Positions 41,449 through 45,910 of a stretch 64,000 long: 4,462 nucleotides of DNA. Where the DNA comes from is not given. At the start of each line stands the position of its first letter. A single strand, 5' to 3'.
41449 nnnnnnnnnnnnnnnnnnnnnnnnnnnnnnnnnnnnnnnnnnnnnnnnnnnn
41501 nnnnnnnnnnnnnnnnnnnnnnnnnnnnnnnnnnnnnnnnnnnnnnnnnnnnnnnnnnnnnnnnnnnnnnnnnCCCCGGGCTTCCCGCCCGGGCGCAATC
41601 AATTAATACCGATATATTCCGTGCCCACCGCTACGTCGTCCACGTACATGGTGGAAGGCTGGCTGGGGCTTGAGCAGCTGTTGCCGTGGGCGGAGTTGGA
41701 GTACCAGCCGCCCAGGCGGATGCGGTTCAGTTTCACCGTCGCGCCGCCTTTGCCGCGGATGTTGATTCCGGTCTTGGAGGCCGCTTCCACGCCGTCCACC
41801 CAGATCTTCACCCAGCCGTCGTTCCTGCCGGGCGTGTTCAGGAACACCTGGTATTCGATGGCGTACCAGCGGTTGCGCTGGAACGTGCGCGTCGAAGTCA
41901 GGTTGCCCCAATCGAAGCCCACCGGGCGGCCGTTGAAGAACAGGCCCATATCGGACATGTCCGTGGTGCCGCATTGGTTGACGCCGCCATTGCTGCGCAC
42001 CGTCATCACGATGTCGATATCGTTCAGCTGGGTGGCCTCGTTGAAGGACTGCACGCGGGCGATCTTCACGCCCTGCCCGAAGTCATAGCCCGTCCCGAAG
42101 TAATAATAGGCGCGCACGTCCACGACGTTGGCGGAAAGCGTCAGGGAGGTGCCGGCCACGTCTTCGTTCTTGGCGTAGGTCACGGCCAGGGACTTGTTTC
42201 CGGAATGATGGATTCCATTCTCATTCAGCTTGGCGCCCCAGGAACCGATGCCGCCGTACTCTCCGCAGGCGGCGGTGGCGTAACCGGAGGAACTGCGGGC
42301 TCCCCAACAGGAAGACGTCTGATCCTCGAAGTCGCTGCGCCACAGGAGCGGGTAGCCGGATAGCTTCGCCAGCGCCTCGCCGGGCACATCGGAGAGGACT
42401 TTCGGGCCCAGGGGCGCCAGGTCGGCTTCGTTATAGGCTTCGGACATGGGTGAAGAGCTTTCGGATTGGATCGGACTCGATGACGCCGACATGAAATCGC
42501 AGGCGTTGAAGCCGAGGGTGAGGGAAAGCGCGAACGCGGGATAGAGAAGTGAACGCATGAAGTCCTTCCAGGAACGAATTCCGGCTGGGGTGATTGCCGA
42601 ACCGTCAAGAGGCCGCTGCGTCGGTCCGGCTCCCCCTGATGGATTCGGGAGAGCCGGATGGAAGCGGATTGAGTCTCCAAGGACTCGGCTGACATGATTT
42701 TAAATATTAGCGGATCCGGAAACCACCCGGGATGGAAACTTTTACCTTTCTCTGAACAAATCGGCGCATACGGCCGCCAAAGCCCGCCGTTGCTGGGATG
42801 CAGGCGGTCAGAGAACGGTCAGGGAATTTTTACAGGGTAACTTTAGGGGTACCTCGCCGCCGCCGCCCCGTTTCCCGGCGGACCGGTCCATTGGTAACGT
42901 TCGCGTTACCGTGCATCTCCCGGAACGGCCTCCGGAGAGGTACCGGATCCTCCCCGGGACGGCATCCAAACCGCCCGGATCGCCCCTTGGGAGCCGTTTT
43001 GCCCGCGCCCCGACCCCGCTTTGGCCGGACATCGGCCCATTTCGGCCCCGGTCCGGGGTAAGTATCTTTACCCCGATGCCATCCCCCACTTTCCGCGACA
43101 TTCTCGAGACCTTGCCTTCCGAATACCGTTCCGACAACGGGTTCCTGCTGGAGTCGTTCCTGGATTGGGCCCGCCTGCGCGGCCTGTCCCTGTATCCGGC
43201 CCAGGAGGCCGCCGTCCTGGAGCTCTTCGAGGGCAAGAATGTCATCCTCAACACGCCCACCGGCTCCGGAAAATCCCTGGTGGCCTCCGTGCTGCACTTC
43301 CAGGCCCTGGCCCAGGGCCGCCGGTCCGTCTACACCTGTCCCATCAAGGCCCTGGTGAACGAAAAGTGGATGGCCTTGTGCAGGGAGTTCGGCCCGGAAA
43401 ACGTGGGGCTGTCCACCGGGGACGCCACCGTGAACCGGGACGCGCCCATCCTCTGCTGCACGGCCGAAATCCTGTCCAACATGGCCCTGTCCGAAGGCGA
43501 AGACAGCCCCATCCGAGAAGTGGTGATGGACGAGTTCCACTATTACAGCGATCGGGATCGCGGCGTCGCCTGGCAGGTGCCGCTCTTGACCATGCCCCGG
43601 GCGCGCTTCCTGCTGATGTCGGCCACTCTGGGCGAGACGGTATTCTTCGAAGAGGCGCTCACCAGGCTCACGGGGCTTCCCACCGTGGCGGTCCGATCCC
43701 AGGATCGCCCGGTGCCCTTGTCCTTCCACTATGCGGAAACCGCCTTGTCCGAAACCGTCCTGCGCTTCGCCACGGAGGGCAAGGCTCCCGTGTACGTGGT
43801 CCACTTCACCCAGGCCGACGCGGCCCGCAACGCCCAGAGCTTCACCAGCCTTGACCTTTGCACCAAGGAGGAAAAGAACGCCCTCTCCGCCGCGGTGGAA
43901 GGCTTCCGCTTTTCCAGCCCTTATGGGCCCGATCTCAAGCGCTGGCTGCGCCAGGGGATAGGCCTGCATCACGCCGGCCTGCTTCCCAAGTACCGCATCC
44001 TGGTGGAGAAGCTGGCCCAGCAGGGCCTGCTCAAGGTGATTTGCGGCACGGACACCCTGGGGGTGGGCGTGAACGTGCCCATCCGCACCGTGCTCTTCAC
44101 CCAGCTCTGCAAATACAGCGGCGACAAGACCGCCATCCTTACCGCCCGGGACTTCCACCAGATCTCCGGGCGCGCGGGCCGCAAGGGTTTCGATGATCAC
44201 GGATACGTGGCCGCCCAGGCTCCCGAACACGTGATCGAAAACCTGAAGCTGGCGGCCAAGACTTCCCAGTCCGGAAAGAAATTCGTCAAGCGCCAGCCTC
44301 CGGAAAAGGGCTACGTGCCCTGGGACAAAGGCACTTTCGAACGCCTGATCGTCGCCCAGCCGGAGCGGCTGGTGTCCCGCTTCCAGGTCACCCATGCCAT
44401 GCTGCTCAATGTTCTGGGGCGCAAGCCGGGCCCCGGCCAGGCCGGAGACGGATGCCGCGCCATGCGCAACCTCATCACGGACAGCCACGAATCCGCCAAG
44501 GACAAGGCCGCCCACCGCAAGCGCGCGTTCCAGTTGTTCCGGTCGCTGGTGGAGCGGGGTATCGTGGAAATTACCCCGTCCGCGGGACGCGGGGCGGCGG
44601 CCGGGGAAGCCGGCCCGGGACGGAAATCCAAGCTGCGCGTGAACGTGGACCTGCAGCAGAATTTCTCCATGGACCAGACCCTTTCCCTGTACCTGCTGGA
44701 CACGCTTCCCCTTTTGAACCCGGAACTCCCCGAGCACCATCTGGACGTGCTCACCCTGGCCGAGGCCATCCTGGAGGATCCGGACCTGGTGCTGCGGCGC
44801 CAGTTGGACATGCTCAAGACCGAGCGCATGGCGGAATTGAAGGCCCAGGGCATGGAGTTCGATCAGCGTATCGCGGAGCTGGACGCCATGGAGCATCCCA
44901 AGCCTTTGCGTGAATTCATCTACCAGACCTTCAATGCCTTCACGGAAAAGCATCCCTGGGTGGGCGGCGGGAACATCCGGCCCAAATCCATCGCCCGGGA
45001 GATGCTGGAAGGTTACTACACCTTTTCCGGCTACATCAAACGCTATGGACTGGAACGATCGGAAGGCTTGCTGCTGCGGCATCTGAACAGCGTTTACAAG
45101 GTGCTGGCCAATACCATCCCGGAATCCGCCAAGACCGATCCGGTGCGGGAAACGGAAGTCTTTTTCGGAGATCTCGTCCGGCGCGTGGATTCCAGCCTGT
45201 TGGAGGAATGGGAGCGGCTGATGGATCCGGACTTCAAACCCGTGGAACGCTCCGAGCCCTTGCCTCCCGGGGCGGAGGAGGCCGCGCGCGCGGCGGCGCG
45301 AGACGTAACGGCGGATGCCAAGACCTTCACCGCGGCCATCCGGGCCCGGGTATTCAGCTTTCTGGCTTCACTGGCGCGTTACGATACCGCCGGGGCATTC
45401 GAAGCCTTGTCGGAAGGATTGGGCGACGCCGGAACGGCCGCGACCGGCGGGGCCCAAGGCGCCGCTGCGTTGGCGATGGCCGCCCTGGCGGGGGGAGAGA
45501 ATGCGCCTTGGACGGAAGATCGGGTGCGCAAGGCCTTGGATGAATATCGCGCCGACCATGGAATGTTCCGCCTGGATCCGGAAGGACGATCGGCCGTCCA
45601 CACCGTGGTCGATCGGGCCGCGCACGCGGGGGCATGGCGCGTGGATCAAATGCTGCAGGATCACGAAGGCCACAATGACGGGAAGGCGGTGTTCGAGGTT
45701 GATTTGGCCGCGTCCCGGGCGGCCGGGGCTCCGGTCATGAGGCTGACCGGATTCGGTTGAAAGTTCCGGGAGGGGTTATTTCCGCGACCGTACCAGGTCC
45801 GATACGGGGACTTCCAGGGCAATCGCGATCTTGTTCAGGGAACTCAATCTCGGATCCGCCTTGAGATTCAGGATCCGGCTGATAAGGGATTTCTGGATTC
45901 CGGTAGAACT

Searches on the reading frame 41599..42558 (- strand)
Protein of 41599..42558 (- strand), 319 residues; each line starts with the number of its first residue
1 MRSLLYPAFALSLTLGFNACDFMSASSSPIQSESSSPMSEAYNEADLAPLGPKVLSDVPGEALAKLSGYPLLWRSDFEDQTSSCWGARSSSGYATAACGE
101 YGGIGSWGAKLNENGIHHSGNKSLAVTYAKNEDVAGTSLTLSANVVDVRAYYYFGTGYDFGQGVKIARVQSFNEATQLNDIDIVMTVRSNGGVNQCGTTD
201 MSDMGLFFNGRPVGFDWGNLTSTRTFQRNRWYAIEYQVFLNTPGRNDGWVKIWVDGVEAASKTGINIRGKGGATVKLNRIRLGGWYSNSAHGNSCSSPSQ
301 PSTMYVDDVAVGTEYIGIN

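Call 24: search_protein_families(library=pfam, proteins=[window:41599-42558:-], max_evalue=0.0001)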
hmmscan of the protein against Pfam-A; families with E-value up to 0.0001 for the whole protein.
window:41599-42558:- (319 aa): 1 family
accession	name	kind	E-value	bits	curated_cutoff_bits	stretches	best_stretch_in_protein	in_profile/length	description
PF21294.4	Polysacc_lyase_14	-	8.7e-07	29.3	27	1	225-273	136-184/215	Polysaccharide lyase 14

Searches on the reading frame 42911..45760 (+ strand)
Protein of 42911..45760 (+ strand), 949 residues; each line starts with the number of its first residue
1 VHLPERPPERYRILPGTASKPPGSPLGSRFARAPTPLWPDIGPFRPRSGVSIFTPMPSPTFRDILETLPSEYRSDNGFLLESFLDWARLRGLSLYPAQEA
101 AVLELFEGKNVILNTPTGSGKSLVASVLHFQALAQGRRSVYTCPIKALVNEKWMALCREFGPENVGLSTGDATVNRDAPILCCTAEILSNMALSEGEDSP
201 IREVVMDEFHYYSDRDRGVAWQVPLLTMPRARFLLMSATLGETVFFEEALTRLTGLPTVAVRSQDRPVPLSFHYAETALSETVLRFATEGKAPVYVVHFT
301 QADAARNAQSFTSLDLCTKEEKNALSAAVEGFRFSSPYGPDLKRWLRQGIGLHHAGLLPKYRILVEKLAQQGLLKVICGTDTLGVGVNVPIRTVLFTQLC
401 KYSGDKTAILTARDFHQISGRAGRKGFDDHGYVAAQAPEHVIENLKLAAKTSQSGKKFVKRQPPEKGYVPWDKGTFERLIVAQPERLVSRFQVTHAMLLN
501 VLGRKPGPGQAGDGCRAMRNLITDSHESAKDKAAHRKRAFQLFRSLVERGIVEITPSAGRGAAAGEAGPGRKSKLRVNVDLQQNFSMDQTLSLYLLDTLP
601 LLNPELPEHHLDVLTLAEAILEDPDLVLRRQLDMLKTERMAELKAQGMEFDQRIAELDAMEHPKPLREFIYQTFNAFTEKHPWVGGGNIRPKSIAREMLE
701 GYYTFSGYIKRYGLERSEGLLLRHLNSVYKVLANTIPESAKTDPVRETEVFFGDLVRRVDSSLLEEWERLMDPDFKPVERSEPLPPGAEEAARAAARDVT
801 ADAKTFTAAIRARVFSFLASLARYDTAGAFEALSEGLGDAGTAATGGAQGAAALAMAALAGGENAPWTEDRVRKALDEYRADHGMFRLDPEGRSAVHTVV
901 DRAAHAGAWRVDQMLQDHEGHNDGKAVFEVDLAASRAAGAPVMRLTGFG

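Call 24: search_protein_families(library=pfam, proteins=[window:42911-45760:+], max_evalue=0.0001)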
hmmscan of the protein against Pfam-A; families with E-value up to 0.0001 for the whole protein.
window:42911-45760:+ (949 aa): 5 families
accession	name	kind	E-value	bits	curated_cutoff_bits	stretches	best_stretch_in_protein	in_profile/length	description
PF12029.13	DUF3516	-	1.3e-140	470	25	1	437-946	1-462/464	Domain of unknown function (DUF3516)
PF00270.35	DEAD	-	8.4e-19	68.3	26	1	96-243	2-163/167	DEAD/DEAH box helicase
PF22527.2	DEXQc_Suv3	-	5.7e-08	32.9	27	1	114-229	19-122/154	DEXQ-box helicase domain of Suv3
PF04851.21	ResIII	-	4e-06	27.3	22.5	1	93-240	3-162/164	Type III restriction enzyme, res subunit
PF00271.37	Helicase_C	-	3e-05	24.6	23.5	1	350-426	42-110/110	Helicase conserved C-terminal domain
